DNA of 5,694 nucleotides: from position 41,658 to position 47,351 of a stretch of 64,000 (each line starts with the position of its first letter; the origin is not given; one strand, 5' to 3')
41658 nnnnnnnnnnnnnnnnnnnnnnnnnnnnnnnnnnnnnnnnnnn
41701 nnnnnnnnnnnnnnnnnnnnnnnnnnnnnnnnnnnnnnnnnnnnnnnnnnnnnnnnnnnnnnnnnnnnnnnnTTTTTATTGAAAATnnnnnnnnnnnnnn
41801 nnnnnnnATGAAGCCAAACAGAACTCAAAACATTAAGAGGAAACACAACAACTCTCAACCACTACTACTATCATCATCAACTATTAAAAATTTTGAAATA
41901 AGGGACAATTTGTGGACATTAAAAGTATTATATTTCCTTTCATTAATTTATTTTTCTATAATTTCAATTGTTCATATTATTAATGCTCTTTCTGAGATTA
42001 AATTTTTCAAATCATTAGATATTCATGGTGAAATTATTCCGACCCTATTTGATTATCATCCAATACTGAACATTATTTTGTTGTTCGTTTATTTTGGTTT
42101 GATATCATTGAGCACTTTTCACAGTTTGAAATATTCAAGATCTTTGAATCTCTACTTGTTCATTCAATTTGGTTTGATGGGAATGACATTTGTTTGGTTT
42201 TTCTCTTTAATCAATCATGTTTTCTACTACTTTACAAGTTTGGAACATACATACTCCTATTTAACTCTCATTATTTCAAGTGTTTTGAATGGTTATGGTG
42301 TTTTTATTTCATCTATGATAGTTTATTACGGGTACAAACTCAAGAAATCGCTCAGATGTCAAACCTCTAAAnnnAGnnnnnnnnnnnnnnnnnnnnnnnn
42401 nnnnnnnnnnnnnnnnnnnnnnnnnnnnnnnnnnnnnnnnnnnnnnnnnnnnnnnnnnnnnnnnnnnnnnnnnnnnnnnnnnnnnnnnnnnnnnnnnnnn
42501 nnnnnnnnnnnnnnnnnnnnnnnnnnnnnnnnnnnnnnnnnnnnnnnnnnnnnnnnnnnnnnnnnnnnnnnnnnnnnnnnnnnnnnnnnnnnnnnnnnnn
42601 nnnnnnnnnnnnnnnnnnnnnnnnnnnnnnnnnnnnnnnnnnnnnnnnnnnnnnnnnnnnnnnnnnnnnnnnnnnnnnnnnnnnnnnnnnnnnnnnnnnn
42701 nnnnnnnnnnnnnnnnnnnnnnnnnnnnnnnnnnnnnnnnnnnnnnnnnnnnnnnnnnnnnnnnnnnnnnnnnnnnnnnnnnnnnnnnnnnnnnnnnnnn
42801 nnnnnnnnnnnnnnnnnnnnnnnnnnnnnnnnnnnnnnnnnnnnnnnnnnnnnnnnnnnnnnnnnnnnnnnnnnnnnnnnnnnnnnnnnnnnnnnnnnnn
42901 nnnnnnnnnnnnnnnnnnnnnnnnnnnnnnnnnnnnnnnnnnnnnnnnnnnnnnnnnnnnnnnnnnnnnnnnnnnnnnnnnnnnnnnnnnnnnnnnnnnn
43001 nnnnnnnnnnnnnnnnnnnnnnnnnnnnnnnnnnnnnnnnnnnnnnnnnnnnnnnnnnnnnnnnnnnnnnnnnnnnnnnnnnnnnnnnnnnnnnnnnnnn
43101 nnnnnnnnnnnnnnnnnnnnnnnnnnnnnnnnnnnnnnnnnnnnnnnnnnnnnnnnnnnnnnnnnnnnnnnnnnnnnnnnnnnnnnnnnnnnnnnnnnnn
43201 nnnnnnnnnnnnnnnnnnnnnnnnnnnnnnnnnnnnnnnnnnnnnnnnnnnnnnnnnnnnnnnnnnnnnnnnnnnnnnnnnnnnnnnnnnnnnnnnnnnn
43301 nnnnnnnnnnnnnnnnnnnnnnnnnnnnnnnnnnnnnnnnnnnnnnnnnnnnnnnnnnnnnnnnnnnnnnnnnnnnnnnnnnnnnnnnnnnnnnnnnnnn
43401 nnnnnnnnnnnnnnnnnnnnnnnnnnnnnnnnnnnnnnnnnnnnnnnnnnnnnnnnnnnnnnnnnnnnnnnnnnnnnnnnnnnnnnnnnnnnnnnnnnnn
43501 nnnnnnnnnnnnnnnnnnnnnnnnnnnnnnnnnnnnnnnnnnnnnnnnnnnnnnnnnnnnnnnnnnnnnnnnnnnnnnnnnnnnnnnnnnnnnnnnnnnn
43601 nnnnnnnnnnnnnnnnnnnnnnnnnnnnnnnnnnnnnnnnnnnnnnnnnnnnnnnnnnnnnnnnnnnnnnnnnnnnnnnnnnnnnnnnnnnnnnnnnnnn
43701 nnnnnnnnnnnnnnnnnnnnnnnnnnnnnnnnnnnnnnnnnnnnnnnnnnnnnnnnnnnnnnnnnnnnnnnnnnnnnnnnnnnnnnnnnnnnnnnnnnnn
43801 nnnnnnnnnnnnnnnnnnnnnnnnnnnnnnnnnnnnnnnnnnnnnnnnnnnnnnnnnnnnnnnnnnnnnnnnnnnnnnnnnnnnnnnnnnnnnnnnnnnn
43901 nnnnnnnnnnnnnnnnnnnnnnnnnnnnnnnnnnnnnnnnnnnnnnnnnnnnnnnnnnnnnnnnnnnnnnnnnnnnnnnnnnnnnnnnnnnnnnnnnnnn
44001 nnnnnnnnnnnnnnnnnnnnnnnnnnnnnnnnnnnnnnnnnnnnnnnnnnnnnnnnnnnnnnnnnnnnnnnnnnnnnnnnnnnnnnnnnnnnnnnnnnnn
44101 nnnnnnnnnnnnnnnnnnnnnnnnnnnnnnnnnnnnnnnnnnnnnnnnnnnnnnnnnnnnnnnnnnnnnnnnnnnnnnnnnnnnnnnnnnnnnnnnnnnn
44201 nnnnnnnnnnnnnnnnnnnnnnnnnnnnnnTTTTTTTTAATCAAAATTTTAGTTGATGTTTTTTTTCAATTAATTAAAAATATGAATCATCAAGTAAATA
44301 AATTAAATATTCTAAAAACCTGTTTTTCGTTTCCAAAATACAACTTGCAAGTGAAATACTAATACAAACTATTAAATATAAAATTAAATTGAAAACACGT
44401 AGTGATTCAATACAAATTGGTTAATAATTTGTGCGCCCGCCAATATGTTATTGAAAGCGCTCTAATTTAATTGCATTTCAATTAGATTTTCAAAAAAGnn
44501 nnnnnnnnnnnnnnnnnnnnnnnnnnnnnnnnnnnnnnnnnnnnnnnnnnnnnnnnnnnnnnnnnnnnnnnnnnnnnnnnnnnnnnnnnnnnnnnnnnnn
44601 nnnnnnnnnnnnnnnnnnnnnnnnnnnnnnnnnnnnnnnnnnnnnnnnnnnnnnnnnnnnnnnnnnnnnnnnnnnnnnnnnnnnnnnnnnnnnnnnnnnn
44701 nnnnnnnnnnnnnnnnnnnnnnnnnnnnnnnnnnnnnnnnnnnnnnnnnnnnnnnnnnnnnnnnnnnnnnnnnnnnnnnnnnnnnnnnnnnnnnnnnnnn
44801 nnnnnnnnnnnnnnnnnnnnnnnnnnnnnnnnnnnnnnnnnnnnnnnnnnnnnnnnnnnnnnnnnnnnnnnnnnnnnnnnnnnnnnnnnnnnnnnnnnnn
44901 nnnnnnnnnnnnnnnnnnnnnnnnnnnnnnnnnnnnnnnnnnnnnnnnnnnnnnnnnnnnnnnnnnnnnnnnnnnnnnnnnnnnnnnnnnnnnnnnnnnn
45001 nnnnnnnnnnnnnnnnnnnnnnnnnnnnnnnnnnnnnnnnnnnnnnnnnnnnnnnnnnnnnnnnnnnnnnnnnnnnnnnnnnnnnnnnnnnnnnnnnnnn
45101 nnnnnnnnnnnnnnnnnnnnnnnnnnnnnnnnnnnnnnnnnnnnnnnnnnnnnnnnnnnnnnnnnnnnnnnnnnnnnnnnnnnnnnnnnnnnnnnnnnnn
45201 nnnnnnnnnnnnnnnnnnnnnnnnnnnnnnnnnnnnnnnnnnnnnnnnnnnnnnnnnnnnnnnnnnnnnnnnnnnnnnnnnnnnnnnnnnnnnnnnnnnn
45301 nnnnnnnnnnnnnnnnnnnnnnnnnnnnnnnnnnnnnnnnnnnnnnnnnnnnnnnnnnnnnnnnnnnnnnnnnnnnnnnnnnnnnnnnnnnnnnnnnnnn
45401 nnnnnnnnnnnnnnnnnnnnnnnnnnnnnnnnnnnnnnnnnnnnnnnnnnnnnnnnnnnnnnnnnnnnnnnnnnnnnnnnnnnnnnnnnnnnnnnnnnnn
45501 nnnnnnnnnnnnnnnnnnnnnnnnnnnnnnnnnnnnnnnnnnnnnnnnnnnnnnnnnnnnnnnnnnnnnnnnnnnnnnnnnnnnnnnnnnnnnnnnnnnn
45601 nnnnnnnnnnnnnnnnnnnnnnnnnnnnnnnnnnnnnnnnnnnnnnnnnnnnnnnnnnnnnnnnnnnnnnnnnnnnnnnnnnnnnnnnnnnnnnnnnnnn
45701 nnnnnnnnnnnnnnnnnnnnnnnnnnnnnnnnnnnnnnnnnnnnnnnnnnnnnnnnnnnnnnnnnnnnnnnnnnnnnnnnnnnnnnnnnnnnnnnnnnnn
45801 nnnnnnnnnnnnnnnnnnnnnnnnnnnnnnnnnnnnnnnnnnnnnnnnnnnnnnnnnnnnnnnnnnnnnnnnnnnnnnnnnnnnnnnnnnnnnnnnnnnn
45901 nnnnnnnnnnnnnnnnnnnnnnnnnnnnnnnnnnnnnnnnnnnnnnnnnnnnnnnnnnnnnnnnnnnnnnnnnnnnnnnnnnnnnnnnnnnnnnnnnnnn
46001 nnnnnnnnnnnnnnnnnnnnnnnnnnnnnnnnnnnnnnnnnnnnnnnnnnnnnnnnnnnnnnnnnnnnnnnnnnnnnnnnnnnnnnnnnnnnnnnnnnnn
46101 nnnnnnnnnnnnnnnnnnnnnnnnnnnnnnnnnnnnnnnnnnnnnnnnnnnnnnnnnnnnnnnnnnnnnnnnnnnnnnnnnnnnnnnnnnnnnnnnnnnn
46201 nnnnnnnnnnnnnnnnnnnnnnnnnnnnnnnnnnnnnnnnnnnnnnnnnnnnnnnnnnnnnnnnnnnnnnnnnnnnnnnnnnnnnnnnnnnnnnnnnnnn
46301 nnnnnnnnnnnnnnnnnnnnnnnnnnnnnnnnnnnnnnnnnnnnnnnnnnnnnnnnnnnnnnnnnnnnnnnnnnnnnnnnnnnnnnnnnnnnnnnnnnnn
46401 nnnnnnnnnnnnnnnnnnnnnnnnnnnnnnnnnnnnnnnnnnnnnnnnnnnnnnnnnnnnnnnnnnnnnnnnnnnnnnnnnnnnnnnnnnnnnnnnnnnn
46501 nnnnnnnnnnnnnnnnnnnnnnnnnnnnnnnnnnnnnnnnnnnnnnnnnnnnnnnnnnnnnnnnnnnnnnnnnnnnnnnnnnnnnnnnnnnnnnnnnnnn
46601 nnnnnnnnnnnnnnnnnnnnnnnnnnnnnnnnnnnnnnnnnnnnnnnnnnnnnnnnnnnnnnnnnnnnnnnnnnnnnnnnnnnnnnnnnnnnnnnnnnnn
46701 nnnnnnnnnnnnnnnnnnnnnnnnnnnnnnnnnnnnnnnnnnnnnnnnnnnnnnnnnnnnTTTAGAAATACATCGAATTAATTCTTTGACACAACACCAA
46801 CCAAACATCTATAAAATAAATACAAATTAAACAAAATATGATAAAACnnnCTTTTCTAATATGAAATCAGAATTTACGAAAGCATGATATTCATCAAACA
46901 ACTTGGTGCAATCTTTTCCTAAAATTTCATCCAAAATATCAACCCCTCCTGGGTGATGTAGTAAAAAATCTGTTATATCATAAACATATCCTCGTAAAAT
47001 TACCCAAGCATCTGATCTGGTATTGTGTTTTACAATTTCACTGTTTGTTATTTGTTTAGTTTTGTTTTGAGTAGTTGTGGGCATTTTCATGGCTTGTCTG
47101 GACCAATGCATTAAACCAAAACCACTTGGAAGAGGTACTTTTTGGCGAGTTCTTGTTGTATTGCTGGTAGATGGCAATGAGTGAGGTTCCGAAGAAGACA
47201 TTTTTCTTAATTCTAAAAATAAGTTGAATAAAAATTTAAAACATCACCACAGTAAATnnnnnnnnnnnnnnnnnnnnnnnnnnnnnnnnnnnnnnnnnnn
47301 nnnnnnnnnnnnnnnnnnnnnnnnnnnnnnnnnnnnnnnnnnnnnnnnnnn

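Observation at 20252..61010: Hyper-compact gene packing: nt-scale spacers, overlapping convergent stop codons, and a uniform 37-47 nt intron class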

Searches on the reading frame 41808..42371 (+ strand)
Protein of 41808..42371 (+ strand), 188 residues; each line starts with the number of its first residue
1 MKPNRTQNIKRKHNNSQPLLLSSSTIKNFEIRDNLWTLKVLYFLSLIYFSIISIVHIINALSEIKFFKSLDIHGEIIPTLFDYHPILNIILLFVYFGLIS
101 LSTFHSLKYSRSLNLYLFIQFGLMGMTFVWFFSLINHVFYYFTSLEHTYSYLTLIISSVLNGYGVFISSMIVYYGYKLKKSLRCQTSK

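Call 17: search_protein_families(library=pfam, proteins=[window:41808-42371:+], max_evalue=0.01)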
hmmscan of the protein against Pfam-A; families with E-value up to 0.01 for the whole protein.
window:41808-42371:+ (188 aa): 0 families

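Call 87: search_protein_families(library=pfam, proteins=[window:41808-42371:+], max_evalue=0.01)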
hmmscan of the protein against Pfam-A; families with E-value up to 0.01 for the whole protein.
window:41808-42371:+ (188 aa): 0 families

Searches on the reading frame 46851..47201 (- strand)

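Call 17: search_protein_families(library=pfam, proteins=[window:46851-47201:-], max_evalue=0.01)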
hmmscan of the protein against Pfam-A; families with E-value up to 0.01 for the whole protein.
window:46851-47201:- (117 aa): 1 family
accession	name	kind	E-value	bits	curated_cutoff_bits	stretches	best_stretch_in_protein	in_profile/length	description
PF00173.33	Cyt-b5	-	2.3e-18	66.4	23.7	1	52-107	1-57/74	Cytochrome b5-like Heme/Steroid binding domain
